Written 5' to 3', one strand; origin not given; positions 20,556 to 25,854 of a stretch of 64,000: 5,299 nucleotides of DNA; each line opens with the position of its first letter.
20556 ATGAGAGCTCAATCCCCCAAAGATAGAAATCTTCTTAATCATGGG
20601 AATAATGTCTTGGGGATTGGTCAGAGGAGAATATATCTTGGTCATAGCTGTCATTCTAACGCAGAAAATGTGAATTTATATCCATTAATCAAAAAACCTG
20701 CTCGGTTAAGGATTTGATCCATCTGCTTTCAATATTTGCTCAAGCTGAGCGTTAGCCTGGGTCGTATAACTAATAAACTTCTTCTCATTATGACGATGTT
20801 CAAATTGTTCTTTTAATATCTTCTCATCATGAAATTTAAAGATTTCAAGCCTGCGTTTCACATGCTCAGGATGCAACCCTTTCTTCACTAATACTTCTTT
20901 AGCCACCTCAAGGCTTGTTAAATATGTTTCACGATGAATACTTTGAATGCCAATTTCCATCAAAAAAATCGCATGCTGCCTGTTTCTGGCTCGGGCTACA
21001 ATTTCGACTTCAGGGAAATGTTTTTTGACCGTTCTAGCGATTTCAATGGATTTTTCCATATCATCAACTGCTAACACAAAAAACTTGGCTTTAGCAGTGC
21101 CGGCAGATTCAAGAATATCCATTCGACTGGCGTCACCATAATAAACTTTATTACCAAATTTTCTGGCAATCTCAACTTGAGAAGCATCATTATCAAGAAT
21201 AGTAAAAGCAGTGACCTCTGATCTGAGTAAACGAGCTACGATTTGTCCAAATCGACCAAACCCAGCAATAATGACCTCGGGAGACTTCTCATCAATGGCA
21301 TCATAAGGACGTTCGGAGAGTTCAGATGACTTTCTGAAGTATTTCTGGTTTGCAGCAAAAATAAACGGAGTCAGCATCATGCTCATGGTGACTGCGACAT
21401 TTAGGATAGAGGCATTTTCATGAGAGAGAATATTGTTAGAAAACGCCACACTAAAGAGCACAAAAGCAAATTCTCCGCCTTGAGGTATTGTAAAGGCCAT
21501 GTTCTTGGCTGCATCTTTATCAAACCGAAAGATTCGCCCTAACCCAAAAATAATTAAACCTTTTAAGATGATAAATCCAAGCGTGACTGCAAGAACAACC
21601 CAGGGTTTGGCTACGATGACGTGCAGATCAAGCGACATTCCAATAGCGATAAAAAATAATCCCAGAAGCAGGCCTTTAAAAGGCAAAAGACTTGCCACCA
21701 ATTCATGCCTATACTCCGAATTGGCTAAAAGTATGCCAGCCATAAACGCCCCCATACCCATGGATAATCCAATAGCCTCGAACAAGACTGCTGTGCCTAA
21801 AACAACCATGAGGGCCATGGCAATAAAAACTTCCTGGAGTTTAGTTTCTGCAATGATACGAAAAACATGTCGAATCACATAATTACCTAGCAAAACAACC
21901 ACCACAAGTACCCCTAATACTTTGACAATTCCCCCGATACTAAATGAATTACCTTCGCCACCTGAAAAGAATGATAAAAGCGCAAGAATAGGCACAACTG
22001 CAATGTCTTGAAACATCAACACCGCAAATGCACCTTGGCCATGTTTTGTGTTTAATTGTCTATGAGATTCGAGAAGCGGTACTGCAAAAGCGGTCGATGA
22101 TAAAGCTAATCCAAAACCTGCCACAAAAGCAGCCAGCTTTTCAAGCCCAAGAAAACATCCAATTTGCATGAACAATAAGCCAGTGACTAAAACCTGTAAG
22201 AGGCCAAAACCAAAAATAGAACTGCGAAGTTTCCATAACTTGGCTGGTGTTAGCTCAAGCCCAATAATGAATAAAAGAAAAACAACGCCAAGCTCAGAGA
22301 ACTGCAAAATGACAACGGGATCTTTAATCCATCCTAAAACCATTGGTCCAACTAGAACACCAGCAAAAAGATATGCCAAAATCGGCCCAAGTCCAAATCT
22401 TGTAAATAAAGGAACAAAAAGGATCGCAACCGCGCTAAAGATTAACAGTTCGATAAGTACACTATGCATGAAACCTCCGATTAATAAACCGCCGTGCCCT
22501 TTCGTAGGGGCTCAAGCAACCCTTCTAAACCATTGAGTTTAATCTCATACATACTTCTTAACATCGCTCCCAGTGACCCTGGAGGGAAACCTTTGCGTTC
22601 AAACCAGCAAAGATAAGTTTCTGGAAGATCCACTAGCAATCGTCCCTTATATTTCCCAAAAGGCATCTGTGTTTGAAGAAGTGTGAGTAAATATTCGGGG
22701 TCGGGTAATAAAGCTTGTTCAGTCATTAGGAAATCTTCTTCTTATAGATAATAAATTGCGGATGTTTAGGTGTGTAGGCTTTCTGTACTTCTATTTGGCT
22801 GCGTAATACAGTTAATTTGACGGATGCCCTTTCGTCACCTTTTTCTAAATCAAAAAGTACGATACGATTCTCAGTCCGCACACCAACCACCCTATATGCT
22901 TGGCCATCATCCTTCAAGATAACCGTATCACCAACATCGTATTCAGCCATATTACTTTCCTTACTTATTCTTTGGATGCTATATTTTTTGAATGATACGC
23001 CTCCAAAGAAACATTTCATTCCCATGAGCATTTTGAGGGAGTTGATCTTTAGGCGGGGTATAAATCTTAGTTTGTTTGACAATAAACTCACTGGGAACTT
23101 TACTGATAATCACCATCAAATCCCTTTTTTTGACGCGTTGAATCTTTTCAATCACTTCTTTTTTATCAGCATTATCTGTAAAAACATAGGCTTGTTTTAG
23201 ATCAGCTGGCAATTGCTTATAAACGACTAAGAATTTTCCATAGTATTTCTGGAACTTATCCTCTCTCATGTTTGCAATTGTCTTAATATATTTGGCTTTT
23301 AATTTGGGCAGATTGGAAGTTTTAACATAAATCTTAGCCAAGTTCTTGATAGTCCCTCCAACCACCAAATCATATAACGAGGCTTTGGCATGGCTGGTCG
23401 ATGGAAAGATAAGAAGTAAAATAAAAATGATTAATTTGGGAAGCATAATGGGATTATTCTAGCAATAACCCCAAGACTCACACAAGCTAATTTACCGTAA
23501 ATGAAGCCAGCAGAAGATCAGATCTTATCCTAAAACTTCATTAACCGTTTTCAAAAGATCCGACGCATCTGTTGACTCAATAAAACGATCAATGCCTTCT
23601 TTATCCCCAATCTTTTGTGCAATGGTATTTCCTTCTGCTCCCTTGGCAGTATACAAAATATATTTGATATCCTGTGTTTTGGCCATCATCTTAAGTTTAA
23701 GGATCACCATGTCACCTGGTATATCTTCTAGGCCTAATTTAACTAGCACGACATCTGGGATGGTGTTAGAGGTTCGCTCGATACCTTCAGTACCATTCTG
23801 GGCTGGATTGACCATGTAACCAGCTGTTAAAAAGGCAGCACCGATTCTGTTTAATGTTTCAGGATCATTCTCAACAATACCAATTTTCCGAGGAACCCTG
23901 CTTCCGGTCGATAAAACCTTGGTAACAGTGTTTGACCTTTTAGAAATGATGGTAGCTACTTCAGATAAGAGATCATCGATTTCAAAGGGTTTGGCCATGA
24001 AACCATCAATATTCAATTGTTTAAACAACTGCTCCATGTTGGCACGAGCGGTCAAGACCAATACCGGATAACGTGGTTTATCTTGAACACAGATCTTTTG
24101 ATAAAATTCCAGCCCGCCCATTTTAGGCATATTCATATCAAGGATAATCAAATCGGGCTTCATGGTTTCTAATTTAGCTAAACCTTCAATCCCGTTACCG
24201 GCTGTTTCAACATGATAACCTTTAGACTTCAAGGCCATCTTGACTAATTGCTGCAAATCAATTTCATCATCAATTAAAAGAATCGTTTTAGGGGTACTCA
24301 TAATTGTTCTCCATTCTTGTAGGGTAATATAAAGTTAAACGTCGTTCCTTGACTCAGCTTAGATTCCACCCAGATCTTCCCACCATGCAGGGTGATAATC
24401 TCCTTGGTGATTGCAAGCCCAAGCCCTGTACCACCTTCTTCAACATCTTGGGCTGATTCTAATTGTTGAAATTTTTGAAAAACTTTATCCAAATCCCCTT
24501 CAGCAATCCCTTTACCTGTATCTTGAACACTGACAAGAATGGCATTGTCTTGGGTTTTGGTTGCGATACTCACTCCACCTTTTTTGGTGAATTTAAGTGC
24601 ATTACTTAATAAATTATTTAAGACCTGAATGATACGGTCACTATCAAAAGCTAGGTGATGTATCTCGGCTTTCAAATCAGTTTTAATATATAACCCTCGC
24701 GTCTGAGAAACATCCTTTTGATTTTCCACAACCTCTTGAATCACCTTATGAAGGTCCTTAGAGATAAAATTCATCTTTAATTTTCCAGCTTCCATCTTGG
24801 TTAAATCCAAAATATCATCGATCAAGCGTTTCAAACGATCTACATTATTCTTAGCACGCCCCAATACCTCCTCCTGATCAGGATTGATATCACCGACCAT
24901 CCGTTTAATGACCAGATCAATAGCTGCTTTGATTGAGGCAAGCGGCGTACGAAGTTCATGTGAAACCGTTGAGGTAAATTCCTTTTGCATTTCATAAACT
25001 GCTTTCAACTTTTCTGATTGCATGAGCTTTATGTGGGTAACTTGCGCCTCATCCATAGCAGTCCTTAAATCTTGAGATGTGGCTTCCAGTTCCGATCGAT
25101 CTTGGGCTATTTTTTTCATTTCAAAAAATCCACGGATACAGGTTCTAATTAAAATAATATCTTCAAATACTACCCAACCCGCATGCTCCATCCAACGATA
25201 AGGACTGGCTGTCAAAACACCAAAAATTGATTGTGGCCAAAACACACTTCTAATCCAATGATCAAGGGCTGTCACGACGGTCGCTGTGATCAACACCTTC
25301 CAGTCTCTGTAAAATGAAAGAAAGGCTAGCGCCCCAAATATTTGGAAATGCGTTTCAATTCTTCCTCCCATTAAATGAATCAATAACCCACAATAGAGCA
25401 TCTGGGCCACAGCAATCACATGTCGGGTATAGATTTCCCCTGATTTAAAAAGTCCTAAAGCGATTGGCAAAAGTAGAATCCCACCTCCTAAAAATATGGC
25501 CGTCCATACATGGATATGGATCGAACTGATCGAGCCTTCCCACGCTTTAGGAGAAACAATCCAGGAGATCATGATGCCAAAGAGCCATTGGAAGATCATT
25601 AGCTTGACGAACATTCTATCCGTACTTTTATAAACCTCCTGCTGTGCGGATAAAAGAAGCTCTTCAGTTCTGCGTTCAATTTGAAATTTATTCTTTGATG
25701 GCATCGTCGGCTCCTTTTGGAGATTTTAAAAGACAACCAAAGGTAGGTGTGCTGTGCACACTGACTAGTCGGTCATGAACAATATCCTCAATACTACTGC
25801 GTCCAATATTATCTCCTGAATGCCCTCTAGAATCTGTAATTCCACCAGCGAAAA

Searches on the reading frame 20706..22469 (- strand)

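Call 61: search_protein_families(library=pfam, proteins=[window:20706-22469:-], max_evalue=0.00001)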
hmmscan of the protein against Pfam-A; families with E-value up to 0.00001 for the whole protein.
window:20706-22469:- (587 aa): 2 families
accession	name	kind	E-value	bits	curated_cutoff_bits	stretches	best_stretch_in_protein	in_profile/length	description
PF00999.27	Na_H_Exchanger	-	2.9e-59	201.3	26.2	1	14-370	2-368/375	Sodium/hydrogen exchanger, transmembrane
PF02254.24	TrkA_N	-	2.8e-26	92.6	23.8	1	399-511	1-113/116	TrkA-N domain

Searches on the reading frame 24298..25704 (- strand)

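Call 61: search_protein_families(library=pfam, proteins=[window:24298-25704:-], max_evalue=0.00001)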
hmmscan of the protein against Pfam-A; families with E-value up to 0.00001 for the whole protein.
window:24298-25704:- (468 aa): 2 families
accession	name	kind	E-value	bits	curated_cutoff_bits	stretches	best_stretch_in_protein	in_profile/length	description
PF02518.31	HATPase_c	-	5.5e-31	107.7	26.4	1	354-463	2-110/111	Histidine kinase-, DNA gyrase B-, and HSP90-like ATPase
PF00512.31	HisKA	-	2.6e-18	66.3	26.9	1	240-307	2-66/66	His Kinase A (phospho-acceptor) domain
